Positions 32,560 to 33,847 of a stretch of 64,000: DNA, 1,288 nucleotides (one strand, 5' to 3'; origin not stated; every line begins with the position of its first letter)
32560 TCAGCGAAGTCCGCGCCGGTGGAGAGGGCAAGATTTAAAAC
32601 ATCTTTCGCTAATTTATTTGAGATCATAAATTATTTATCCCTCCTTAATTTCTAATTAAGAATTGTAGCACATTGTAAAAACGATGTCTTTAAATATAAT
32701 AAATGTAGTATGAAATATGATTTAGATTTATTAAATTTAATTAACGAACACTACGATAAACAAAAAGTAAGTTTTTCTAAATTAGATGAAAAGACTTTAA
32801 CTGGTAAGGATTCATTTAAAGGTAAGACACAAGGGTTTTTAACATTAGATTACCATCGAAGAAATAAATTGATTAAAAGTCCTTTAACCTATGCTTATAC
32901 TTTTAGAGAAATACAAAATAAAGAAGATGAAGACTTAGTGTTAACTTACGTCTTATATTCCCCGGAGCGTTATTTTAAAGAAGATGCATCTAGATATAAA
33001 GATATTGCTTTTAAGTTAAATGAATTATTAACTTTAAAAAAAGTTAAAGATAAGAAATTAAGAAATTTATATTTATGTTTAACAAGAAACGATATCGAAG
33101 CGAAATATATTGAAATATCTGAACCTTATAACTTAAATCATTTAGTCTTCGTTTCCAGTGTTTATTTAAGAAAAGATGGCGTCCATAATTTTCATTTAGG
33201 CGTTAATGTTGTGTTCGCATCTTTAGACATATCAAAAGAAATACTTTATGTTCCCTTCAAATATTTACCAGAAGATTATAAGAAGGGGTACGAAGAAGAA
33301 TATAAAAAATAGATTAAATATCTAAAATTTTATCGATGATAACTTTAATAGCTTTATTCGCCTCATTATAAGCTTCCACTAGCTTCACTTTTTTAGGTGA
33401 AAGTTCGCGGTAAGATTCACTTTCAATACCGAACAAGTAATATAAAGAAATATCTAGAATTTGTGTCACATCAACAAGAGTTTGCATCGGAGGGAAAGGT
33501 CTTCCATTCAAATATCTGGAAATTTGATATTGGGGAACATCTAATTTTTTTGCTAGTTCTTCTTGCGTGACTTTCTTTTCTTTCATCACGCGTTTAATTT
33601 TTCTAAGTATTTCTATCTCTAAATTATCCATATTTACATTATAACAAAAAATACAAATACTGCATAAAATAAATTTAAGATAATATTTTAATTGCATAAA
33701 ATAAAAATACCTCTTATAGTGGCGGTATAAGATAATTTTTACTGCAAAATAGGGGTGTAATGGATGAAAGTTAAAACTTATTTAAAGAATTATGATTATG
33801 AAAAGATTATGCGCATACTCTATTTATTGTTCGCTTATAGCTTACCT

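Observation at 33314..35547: Split HipA toxin module: stand-alone HipS-like N-domain plus a HipT-like kinase with a zinc ribbon, and a divergent XRE regulator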

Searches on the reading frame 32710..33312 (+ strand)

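Call 3: search_protein_families(library=pfam, proteins=[window:32710-33312:+], max_evalue=0.1)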
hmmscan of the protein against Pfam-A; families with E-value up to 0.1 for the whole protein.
window:32710-33312:+ (200 aa): 2 families
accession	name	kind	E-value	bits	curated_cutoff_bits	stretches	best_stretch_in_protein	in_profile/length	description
PF18160.6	SLATT_5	-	0.013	15.3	29.5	1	76-144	75-140/192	SMODS and SLOG-associating 2TM effector domain family 5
PF25086.1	DUF7803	-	0.077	13.2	27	0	111-131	41-61/178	Domain of unknown function (DUF7803)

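Call 4: search_protein_families(library=ncbifam, proteins=[window:32710-33312:+], max_evalue=0.1)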
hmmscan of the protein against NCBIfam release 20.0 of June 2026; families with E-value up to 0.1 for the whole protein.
window:32710-33312:+ (200 aa): 1 family
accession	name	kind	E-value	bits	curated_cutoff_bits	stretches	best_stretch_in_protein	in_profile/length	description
NF033631.1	SLATT_5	subfamily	0.01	15.3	60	1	76-144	66-133/180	SLATT domain-containing protein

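Call 62: search_protein_families(library=padloc, proteins=[window:32710-33312:+], max_evalue=0.01)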
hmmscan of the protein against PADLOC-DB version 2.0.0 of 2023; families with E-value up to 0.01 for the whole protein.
window:32710-33312:+ (200 aa): 1 family
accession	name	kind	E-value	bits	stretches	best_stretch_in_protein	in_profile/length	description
PDLC03819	RTasSLATT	-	0.0014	16.4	1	76-145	69-127/176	DRT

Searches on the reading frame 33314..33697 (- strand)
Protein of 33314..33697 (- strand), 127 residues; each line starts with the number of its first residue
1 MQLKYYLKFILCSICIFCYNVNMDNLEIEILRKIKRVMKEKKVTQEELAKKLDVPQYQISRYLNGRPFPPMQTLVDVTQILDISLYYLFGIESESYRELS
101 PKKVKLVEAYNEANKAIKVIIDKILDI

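Call 3: search_protein_families(library=pfam, proteins=[window:33314-33697:-], max_evalue=0.1)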
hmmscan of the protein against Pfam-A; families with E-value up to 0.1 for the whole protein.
window:33314-33697:- (127 aa): 17 families
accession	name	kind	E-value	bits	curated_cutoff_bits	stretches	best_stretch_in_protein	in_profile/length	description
PF01381.28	HTH_3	-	8.8e-11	42.1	23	1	34-88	1-55/55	Helix-turn-helix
PF12844.13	HTH_19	-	1.7e-08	34.7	30.2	1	33-89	3-59/64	Helix-turn-helix domain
PF13443.12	HTH_26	-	2.2e-07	31.5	22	1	33-85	1-54/63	Cro/C1-type HTH DNA-binding domain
PF13560.12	HTH_31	-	1.2e-05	25.9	27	1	34-82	6-55/64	Helix-turn-helix domain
PF13744.12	HTH_37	-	0.00016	21.9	27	1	28-66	17-55/80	Helix-turn-helix domain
PF07022.19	Phage_CI_repr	-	0.00076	20.2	22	1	34-90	3-59/65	Bacteriophage CI repressor helix-turn-helix domain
PF17561.7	TssO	-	0.0024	18.5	29.2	1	9-62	21-74/148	Type VI secretion system, TssO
PF04545.22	Sigma70_r4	-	0.0029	17.5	24.1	1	32-61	14-39/50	Sigma-70, region 4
PF17762.8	HTH_ParB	-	0.006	17.1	22.6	1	28-63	6-41/102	ParB HTH domain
PF24852.1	DUF7726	-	0.01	16.4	26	1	32-64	12-44/73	Domain of unknown function (DUF7726)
PF13463.12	HTH_27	-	0.013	16.2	22.2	1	24-62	2-37/68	Winged helix DNA-binding domain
PF13413.12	HTH_25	-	0.025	14.8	24.6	0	73-101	12-40/62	Helix-turn-helix domain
PF12802.13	MarR_2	-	0.03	14.9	27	1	40-64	17-42/61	MarR family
PF15027.12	MGT5A_N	-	0.043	14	27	1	78-125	45-92/137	MGT5A-like, N-terminal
PF20075.5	DUF6471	-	0.065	13.6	26.8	0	29-53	4-28/65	Domain of unknown function (DUF6471)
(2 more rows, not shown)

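Call 4: search_protein_families(library=ncbifam, proteins=[window:33314-33697:-], max_evalue=0.1)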
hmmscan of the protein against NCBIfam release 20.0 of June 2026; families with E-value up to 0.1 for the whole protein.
window:33314-33697:- (127 aa): 18 families
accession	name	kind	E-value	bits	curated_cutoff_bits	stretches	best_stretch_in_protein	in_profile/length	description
NF041951.1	phage_RstR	subfamily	3.3e-11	43.4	80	1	31-124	4-95/108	RstR family transcriptional repressor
NF047948.1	male_kill_WMK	equivalog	1.1e-07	31.6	300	1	27-113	160-245/300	WO male-killing family protein Wmk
NF010465.0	PRK13890.1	equivalog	5.1e-05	23.4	96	1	32-90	8-66/121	conjugal transfer protein TrbA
NF007271.0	PRK09726.1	equivalog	5.6e-05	23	79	1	33-85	16-68/88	type II toxin-antitoxin system antitoxin HipB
NF006328.0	PRK08558.1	equivalog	0.00013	21.7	184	1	28-81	14-62/238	adenine phosphoribosyltransferase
NF053606.1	Sta1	subfamily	0.00031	20.8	80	1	12-64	9-56/100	Sta1 family transcriptional regulator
NF007257.0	PRK09706.1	subfamily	0.00041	20.2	101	1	32-101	8-78/135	transcriptional repressor DicA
TIGR00270.2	TIGR00270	equivalog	0.0011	18.8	110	1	32-87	78-133/159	multiprotein bridging factor aMBF1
TIGR03070.1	couple_hipB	subfamily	0.002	18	71.65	1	34-85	7-58/58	type II toxin-antitoxin system Y4mF family antitoxin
NF052239.1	antitox_spr1629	equivalog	0.0021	17.2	335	1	35-93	8-66/377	spr1629 family repressor/antitoxin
NF048000.1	ECH1013_TF_S24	equivalog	0.0032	17.4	300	1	30-115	3-88/204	ECH_1013 family putative transcriptional regulator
TIGR03830.1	CxxCG_CxxCG_HTH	subfamily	0.0048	16.7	61.8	1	32-69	68-105/127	type II TA system antitoxin MqsA family protein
NF011415.0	PRK14842.1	equivalog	0.0062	16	360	1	17-89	132-199/241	isoprenyl transferase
NF040939.2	trans_reg_lrs14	equivalog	0.0085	16.1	90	1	13-64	11-58/103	Lrs14 family HTH-type transcriptional regulator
TIGR02607.1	antidote_HigA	equivalog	0.011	15.5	47.7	1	36-66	14-44/81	HigA family addiction module antitoxin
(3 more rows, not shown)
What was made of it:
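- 33314..33631 (-): HTH-105: an XRE/CI-type helix-turn-helix regulator of 105 aa, transcribed divergently. It has a conserved C-terminal domain ending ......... Pfam HTH_3 8.8e-11; the best NCBIfam hit is RstR-type repressor at 3.3e-11, below that family's cut-off (calls 3, 4).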

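Call 62: search_protein_families(library=padloc, proteins=[window:33314-33631:-], max_evalue=0.01)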
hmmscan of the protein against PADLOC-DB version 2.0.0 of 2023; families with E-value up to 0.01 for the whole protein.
window:33314-33631:- (105 aa): 18 families
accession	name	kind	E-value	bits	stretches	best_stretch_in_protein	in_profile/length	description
PDLC04760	PDC-M64C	-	1.6e-08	32.8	1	5-65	24-84/93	-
PDLC02926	HTH_VI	-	2.3e-07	29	1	10-88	4-80/92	-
PDLC04758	PDC-M64B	-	6.4e-07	27.9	1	6-69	29-92/123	-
PDLC03947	RmrA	-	6.5e-07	26.5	1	10-72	14-76/383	-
PDLC03952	RmrA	-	8.2e-07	26.2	1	11-83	26-98/395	-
PDLC04775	PDC-M69A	-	1e-06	27.3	1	8-102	8-104/113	-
PDLC03954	RmrA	-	1.8e-06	25.1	1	10-72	13-75/380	-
PDLC03944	RmrA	-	2.2e-05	21.7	1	18-70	17-69/384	-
PDLC03945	RmrA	-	7.8e-05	20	1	11-74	6-70/394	-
PDLC04762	PDC-M64C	-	0.00015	19.8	1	3-62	23-82/97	-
PDLC04133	mad1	-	0.00018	19.8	1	16-44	1-29/60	mads_1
PDLC03949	RmrA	-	0.0002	18.3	1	17-74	12-69/363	-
PDLC03948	RmrA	-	0.00025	18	1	11-67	12-68/397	-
PDLC04757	PDC-M64B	-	0.00043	18.2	1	6-69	28-91/128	-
PDLC03951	RmrA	-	0.0007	16.7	1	11-68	12-69/400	-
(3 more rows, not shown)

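Call 91: find_homologous_proteins(query=window:33314-33628:-, max_evalue=0.00001)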
Query window:33314-33628:- (104 aa): 17 proteins with E <= 0.00001 among 48 candidates.
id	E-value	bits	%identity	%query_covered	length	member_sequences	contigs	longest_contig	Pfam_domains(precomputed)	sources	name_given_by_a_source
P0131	9.4e-58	210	100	100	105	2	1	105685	PF12844.14,PF01381.29,PF13560.13,PF13443.13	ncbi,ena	-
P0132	4.9e-52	192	88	100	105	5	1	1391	PF12844.14,PF01381.29,PF13560.13,PF13443.13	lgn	-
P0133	9.1e-50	184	87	100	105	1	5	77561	PF12844.14,PF01381.29,PF13443.13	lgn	-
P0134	6.3e-25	105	52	92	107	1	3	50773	PF12844.14,PF01381.29,PF07022.20,PF13560.13,PF13443.13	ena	-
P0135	2.5e-23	100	47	100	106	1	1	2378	PF01381.29,PF07022.20,PF13560.13,PF13443.13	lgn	-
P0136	1.6e-22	97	49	98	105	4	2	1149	PF01381.29,PF07022.20,PF13560.13,PF13443.13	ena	-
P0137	2.1e-21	94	46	100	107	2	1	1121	PF13744.13,PF12844.14,PF01381.29,PF13560.13,PF13443.13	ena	-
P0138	2.2e-21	93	47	96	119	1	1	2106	PF01381.29,PF07022.20,PF13560.13,PF13443.13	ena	-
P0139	3.5e-21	93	47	100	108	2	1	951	PF13744.13,PF01381.29,PF07022.20,PF13560.13,PF13443.13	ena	-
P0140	3.7e-21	93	47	100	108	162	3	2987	PF13744.13,PF01381.29,PF07022.20,PF13560.13,PF13443.13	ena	-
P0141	1.3e-20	91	46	100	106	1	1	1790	PF01381.29,PF13560.13,PF13443.13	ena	-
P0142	2.1e-20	90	46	100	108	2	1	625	PF01381.29,PF07022.20,PF13560.13,PF13443.13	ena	-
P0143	2.3e-20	90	48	98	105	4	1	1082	PF01381.29,PF13560.13,PF13443.13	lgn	-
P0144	2.6e-20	90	46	100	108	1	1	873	PF01381.29,PF07022.20,PF13560.13,PF13443.13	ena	-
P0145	3.4e-20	90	46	100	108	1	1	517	PF01381.29,PF07022.20,PF13560.13,PF13443.13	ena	-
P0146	3.5e-20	90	46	100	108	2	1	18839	PF01381.29,PF07022.20,PF13560.13,PF13443.13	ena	-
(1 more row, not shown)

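Call 92: find_encoding_contigs(protein=P0134, flank=4000, max_places=2)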
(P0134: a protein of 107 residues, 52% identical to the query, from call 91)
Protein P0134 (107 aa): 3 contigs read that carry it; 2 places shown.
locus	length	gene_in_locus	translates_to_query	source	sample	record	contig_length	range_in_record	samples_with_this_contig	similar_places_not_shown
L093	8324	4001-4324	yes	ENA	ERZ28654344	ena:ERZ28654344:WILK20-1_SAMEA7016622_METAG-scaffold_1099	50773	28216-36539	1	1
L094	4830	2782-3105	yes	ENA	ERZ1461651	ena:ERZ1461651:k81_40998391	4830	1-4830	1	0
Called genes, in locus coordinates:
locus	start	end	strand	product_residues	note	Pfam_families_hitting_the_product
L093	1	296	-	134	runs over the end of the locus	PF02082:Rrf2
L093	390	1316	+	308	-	PF00291:PALP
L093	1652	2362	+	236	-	-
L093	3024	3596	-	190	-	-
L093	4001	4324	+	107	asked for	PF07022:Phage_CI_repr (weak), PF12844:HTH_19 (weak), PF13443:HTH_26, PF13560:HTH_31, PF01381:HTH_3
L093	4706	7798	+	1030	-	PF07523:Big_3, PF01095:Pectinesterase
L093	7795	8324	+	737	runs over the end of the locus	-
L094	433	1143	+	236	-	-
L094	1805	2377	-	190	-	-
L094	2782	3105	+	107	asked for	PF07022:Phage_CI_repr (weak), PF12844:HTH_19 (weak), PF13443:HTH_26, PF13560:HTH_31, PF01381:HTH_3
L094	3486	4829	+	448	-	?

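Call 93: find_encoding_contigs(protein=P0146, flank=4000, max_places=2)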
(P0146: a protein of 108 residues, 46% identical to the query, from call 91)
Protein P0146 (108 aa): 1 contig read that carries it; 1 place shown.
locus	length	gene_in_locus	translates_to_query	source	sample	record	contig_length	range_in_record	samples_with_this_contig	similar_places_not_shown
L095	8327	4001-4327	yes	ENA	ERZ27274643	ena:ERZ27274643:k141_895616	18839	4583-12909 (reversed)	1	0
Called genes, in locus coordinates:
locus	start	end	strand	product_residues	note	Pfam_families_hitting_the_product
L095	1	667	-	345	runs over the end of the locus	PF17761:DUF1016_N, PF06250:YhcG_C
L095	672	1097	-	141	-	PF06250:YhcG_C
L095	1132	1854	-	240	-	PF17761:DUF1016_N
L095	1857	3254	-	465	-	PF00149:Metallophos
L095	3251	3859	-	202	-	-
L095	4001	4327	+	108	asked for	PF07022:Phage_CI_repr (faint), PF13560:HTH_31, PF01381:HTH_3, PF13443:HTH_26 (weak)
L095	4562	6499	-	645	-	PF07228:SpoIIE, PF13581:HATPase_c_2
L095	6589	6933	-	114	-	PF01740:STAS, PF13466:STAS_2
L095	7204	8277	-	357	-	PF00924:MS_channel_2nd, PF21082:MS_channel_3rd (faint)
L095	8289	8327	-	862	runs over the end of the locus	-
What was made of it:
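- HTH-105 best resembles RstR/CI-type repressors (calls 4, 92, 93).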
